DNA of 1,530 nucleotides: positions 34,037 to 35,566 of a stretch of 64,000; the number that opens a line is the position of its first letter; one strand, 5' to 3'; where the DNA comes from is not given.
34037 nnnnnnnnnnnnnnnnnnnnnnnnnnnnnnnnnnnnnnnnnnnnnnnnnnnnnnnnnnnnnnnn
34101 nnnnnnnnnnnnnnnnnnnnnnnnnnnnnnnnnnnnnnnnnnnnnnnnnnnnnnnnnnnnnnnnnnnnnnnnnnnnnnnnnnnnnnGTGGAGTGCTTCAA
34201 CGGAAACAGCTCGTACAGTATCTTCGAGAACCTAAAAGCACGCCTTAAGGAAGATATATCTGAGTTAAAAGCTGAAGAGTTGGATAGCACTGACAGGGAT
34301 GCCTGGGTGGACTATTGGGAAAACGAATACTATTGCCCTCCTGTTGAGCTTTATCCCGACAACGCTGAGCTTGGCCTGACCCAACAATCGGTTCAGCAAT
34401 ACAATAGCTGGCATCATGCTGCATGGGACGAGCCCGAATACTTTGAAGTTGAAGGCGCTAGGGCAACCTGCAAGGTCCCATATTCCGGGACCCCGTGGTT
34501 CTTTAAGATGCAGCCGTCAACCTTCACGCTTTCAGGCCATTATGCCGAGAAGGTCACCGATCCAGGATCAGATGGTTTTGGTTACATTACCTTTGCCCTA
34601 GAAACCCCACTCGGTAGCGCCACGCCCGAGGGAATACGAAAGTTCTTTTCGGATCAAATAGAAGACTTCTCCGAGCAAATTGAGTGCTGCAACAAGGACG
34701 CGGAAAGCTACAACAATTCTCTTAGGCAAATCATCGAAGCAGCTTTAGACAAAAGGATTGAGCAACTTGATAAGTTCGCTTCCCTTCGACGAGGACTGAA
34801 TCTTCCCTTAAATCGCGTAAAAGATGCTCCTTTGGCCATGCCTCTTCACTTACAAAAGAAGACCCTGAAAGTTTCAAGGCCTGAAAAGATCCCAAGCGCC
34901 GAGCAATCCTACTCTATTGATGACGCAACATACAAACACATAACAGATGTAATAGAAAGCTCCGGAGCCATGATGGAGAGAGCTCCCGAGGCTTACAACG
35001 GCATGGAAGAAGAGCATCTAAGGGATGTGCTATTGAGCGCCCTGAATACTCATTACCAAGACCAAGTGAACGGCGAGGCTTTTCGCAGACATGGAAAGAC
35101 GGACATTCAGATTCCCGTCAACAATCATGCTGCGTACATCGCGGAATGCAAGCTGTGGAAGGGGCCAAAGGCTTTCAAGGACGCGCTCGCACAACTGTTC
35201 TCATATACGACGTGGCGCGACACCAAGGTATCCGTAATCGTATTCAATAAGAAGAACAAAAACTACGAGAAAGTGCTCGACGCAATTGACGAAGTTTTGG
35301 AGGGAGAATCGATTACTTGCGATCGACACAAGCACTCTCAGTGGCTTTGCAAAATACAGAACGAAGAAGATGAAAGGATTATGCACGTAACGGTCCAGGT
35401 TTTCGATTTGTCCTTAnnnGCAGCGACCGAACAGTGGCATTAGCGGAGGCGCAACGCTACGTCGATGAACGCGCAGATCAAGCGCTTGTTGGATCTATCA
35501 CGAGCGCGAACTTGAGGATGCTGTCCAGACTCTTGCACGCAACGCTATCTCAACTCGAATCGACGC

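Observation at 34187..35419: Extra 410-aa protein with PD-(D/E)xK-like motif hitch-hiking on the Res gene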

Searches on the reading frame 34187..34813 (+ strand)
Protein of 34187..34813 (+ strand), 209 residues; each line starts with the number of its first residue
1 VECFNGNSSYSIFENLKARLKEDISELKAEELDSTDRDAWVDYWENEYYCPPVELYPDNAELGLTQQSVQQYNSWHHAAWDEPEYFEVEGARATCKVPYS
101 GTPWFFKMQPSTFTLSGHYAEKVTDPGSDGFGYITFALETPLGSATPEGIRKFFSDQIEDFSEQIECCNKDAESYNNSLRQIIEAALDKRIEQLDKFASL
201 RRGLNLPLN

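Call 49: predict_structure(alignment_id=A2)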
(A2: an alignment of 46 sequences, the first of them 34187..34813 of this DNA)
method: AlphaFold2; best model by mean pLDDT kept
length: 209 residues; sequences in the alignment: 46
mean_pLDDT: 93.2   pTM: 0.81
mean pLDDT of the five models: 93.2, 92.5, 92.3, 92.0, 89.9
residues with pLDDT >= 90: 166; 70-90: 40; 50-70: 3; < 50: 0
segments of 3 or more residues with pLDDT < 50: none
pLDDT, mean of each block of 10 residues (from residue 1): 94 97 95 91 97 97 94 82 90 97 95 90 94 96 93 96 96 97 97 90 76
secondary structure, 60 per line:
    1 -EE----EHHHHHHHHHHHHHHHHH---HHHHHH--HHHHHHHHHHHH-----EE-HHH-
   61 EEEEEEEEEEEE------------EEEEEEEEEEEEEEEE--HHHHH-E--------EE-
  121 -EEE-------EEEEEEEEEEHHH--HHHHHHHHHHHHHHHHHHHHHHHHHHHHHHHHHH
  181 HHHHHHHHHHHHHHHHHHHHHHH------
elements in order: H9-25 H29-34 H37-48 E61-72 E85-100 H103-107 E122-124 E132-141 H147-203

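Call 64: search_protein_families(library=padloc, proteins=[window:34187-34813:+], max_evalue=0.01)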
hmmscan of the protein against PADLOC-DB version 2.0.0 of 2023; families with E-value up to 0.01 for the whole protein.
window:34187-34813:+ (209 aa): 1 family
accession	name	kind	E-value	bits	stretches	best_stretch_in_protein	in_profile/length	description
PDLC05036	PDC-S54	-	4.4e-39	133.1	1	2-208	6-202/410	-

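Call 65: search_protein_families(library=pfam, proteins=[window:34187-34813:+], max_evalue=1)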
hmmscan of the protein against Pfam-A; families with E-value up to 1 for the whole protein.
window:34187-34813:+ (209 aa): 2 families
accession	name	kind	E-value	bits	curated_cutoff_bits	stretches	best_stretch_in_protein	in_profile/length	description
PF24850.1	CC_BshC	-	0.02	15.2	27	1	143-197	35-89/159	Bacillithiol biosynthesis BshC, C-terminal coiled-coil domain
PF25570.1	TPR_DENND3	-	0.035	14.5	27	1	148-201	18-74/115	DENND3-like, TPR repeats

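Call 69: find_homologous_proteins(query=A5, max_evalue=0.001)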
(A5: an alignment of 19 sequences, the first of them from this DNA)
Query A5 (19 sequences) (205 aa, profile of the alignment): 9 proteins with E <= 0.001 among 1507 candidates.
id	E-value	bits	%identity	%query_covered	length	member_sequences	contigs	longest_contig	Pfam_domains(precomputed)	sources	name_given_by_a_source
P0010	5.2e-70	253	82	100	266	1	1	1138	-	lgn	-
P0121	1.8e-65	238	22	100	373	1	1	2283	-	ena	-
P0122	5.3e-49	184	25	67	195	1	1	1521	-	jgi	jgi:hypothetical protein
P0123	1.4e-45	173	80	65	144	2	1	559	-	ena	-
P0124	4.5e-41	158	64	62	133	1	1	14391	-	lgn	-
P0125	4.1e-40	155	83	60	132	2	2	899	-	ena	-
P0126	1.9e-38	150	21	56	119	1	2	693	-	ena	-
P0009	4.2e-24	103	83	48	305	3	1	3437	-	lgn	-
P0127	4.8e-21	93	21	40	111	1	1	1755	-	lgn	-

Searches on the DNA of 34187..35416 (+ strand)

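Call 100: search_dna_similar(query=L092:5467-9892:+, collection=ecoli_genomes, mode=near, max_rows=8)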
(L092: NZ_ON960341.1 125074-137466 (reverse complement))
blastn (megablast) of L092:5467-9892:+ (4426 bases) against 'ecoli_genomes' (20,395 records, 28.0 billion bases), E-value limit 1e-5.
Records with a match: 19; places in all: 19; records where one place covers at least 80% of the query: 0.
Genomes with a match: 19 of 5426; with a place that covers at least 80% of the query: 0. Places per genome that has any: lowest 1, median 1, highest 1. On chromosomes: 15 places; on plasmids: 4.
Best place of each record, by identity: 95-99% 19.
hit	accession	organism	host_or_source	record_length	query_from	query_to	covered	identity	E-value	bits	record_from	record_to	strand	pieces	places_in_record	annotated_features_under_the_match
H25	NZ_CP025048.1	Escherichia coli strain SC516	Chicken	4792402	1095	4426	75%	96.8%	0e+0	5566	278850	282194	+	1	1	DEAD/DEAH box helicase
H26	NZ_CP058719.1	Escherichia coli strain M159-1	Manis javanica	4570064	1095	4426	75%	96.8%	0e+0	5566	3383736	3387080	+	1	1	DEAD/DEAH box helicase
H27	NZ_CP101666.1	Escherichia coli strain M171-1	Manis javanica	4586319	1095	4426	75%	96.8%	0e+0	5566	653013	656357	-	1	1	DEAD/DEAH box helicase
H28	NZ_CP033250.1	Escherichia coli strain ECCHD184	chicken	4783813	1095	4426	75%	96.7%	0e+0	5561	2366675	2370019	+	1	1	DEAD/DEAH box helicase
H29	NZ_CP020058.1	Escherichia coli strain AR_0061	missing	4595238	1095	4426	75%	96.7%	0e+0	5561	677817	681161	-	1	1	DEAD/DEAH box helicase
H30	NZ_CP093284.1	Escherichia coli strain EC-14-2-9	Homo sapiens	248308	1095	4426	75%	96.7%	0e+0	5561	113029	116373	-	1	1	DEAD/DEAH box helicase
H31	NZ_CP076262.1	Escherichia coli strain 0-4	Homo sapiens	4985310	1095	4426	75%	96.7%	0e+0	5561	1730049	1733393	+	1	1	DEAD/DEAH box helicase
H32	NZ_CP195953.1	Escherichia coli strain E2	Raw wastewater influent sample from the ...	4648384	1095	4426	75%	96.7%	0e+0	5561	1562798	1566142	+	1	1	DEAD/DEAH box helicase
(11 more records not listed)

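Call 103: get_annotated_region(hit=H25, flank=4000)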
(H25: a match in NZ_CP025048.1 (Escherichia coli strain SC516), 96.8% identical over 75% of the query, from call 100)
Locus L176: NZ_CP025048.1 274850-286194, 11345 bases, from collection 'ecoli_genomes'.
description: Escherichia coli strain SC516 chromosome, complete genome
organism: Escherichia coli strain SC516 (NCBI taxid 562)
replicon: chromosome; assembly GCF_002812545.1
host: Chicken; source: liver; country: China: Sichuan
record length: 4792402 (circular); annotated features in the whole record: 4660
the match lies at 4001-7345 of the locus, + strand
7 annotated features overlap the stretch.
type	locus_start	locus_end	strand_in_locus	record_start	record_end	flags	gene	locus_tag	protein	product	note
CDS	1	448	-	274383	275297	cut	ydeQ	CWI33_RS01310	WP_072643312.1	fimbrial protein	-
CDS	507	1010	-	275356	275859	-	ydeR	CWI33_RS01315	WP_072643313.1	fimbrial protein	-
CDS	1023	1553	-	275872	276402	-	ydeS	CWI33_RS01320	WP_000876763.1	fimbrial protein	-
CDS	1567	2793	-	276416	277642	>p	ydeT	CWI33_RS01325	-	fimbria/pilus outer membrane usher protein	incomplete; partial in the middle of a contig; missing N-terminus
CDS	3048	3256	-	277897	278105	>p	-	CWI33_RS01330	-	helix-turn-helix domain-containing protein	frameshifted; incomplete; partial in the middle of a contig; missing N-terminus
CDS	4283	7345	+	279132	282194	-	-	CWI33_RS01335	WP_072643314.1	DEAD/DEAH box helicase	-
CDS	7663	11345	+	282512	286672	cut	-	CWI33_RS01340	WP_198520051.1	ATP-binding protein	-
